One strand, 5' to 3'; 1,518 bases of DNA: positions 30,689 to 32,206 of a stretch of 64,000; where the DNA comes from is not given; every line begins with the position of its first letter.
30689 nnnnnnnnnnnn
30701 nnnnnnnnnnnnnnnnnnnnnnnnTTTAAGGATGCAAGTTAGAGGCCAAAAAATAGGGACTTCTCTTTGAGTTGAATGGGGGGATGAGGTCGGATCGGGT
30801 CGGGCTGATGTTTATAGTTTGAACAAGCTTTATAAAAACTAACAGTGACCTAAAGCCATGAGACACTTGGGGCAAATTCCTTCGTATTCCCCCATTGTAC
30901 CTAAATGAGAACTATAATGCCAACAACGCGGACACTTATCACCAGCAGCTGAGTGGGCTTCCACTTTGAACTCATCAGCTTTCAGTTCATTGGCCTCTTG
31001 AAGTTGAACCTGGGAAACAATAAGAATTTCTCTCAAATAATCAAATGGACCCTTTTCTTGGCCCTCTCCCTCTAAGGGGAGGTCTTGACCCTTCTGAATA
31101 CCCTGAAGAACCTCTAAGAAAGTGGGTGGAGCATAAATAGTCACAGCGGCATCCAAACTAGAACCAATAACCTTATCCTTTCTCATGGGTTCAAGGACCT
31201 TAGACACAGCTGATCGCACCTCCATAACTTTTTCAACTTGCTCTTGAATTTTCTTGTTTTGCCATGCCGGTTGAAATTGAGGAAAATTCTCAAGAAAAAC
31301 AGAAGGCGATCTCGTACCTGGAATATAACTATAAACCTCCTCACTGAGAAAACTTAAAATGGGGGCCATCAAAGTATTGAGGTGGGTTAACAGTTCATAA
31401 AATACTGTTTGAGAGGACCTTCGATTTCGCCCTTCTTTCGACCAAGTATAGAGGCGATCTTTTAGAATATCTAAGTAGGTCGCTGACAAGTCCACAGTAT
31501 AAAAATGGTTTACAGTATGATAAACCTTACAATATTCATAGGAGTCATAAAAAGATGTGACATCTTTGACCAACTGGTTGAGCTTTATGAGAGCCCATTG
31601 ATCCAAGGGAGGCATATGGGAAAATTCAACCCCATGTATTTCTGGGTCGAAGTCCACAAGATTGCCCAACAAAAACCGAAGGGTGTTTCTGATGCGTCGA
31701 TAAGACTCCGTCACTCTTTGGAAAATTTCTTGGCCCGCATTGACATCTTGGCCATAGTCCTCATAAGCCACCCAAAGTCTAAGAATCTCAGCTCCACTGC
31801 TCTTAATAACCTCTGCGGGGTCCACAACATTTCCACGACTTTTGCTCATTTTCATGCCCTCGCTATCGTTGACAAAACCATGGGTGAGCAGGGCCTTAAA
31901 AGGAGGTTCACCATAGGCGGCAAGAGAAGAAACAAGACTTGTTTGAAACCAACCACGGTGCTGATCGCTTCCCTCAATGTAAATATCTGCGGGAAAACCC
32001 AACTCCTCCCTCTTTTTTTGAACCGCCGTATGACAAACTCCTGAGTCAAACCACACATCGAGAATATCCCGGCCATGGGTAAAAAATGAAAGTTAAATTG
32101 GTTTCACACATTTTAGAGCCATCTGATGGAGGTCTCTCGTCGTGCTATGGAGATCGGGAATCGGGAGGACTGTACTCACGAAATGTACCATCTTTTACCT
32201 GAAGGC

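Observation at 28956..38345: Apparently perfect 3 x 3130-bp tandem amplification of a vWA lipoprotein gene plus the 3' end of ileS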

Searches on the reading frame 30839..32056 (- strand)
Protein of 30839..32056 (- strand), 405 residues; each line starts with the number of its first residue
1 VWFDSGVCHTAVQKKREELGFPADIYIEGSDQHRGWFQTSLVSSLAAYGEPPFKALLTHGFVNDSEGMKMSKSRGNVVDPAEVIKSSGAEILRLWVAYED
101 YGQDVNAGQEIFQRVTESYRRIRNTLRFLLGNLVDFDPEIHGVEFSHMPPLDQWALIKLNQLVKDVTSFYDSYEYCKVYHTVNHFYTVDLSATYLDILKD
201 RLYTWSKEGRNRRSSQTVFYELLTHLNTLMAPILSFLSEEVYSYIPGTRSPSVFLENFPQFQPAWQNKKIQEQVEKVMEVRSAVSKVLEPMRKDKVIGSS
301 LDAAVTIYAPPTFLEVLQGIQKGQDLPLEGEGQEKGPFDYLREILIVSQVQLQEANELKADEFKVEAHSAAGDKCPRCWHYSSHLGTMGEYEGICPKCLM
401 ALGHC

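Call 6: search_protein_families(library=pfam, proteins=[window:30839-32056:-])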
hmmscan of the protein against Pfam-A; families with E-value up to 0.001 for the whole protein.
window:30839-32056:- (405 aa): 6 families
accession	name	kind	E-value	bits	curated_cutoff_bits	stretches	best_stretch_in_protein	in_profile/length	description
PF00133.28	tRNA-synt_1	-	3.3e-37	128.7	22.7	1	1-106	301-412/414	tRNA synthetases class I (I, L, M and V)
PF08264.19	Anticodon_1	-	7.5e-30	104.2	25.1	1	152-306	1-147/148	Anticodon-binding domain of tRNA ligase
PF06827.20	zf-FPG_IleRS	-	2.8e-07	30.7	21.3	1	372-398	1-27/30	Zinc finger found in FPG and IleRS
PF01406.26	tRNA-synt_1e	-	9.4e-07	28.9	27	1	16-115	201-299/301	tRNA synthetases class I (C) catalytic domain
PF09334.17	tRNA-synt_1g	-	4.2e-06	26.2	20.1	1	45-109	304-368/391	tRNA synthetases class I (M)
PF01921.24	tRNA-synt_1f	-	4.8e-06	26.2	27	1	57-125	270-338/360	tRNA synthetases class I (K)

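Call 24: find_homologous_proteins(query=window:30839-32056:-, max_evalue=1e-100)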
Query window:30839-32056:- (405 aa): 270 proteins with E <= 1e-100 among 8000 candidates; the best 120 are listed.
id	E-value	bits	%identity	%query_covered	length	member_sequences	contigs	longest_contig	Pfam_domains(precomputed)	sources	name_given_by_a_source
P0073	6.6e-278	939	100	100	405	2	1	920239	PF09334.18,PF01406.26,PF08264.20,PF01921.25,PF00133.29,PF06827.21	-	-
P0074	3.4e-146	506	58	99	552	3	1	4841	PF09334.18,PF01406.26,PF08264.20,PF01921.25,PF00133.29,PF06827.21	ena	-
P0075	4.3e-142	492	56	99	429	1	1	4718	PF09334.18,PF01406.26,PF08264.20,PF00133.29,PF06827.21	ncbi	ncbi:MAG: class I tRNA ligase family protein, partial [Bdellovibrionota bacterium]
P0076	5.7e-142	492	57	99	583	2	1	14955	PF09334.18,PF01406.26,PF08264.20,PF01921.25,PF00133.29,PF06827.21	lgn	-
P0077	7.5e-142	491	56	99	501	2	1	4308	PF09334.18,PF08264.20,PF01921.25,PF00133.29,PF06827.21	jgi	jgi:isoleucyl-tRNA synthetase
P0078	3.4e-141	489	57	99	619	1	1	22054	PF09334.18,PF01406.26,PF08264.20,PF01921.25,PF00133.29,PF06827.21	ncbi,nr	ncbi:MAG: isoleucine--tRNA ligase, partial [Bdellovibrionales bacterium]|nr:isoleucine--tRNA ligase 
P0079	6.2e-139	482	55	99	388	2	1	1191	PF01406.26,PF08264.20,PF01921.25,PF00133.29,PF06827.21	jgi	jgi:isoleucyl-tRNA synthetase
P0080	2.8e-138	480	57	99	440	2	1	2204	PF09334.18,PF01406.26,PF08264.20,PF01921.25,PF00133.29,PF06827.21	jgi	jgi:isoleucyl-tRNA synthetase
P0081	1.1e-137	478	57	97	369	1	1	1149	PF09334.18,PF01406.26,PF08264.20,PF01921.25,PF00133.29,PF06827.21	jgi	jgi:isoleucyl-tRNA synthetase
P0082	1.0e-134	468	53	99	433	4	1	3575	PF09334.18,PF08264.20,PF01921.25,PF00133.29,PF06827.21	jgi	jgi:isoleucyl-tRNA synthetase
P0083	1.1e-134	468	54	100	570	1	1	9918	PF09334.18,PF01406.26,PF08264.20,PF01921.25,PF00133.29,PF06827.21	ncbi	ncbi:MAG: isoleucine--tRNA ligase, partial [Bdellovibrio sp.]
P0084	1.1e-134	468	54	99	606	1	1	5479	PF09334.18,PF08264.20,PF00133.29,PF06827.21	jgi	jgi:isoleucyl-tRNA synthetase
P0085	1.1e-133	465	55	100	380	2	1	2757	PF08264.20,PF00133.29,PF06827.21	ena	-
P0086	1.5e-133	464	54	99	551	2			PF09334.18,PF01406.26,PF08264.20,PF01921.25,PF00133.29,PF06827.21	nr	nr:class I tRNA ligase family protein [Bdellovibrionales bacterium]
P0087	2.9e-133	463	52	99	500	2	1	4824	PF09334.18,PF08264.20,PF00133.29,PF06827.21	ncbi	ncbi:MAG: class I tRNA ligase family protein, partial [Pseudobdellovibrionaceae bacterium]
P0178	8.0e-106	373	65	60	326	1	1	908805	PF09334.18,PF01406.26,PF08264.20,PF01921.25,PF00133.29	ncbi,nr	ncbi:MAG: class I tRNA ligase family protein [Bdellovibrionales bacterium]|nr:class I tRNA ligase fa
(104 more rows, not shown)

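Call 26: find_encoding_contigs(protein=P0178, flank=10000, max_places=5)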
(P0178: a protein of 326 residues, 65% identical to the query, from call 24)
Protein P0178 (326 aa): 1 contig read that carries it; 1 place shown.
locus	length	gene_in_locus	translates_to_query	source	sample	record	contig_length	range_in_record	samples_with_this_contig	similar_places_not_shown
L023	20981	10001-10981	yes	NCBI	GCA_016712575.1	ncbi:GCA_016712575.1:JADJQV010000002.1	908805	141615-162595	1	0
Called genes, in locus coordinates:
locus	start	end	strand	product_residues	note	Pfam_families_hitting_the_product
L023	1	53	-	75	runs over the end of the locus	-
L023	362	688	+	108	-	-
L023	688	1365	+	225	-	-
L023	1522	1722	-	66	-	-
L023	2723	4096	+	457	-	PF04055:Radical_SAM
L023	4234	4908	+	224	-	PF05226:CHASE2 (weak)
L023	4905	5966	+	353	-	PF00512:HisKA, PF02518:HATPase_c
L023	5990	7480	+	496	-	PF00072:Response_reg, PF00158:Sigma54_activat, PF14532:Sigma54_activ_2, PF07728:AAA_5 (weak), PF25601:AAA_lid_14, PF02954:HTH_8 (weak)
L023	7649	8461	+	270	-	-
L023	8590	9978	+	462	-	PF00133:tRNA-synt_1, PF09334:tRNA-synt_1g, PF13603:tRNA-synt_1_2 (weak)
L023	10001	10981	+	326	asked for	PF00133:tRNA-synt_1, PF01406:tRNA-synt_1e (faint), PF01921:tRNA-synt_1f (weak), PF09334:tRNA-synt_1g (weak), PF08264:Anticodon_1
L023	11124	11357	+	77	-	PF06827:zf-FPG_IleRS (weak)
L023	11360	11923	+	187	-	PF01252:Peptidase_A8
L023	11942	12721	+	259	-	PF01790:LGT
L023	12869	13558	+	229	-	-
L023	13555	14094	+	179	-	-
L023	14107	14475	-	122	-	PF00076:RRM_1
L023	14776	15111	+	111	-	-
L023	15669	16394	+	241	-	-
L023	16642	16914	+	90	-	PF00216:Bac_DNA_binding, PF18291:HU-HIG (weak)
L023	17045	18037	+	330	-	PF00365:PFK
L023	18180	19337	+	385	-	PF13433:Peripla_BP_5 (weak), PF13458:Peripla_BP_6, PF01094:ANF_receptor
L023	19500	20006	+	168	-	-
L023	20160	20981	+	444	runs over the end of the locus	PF02264:LamB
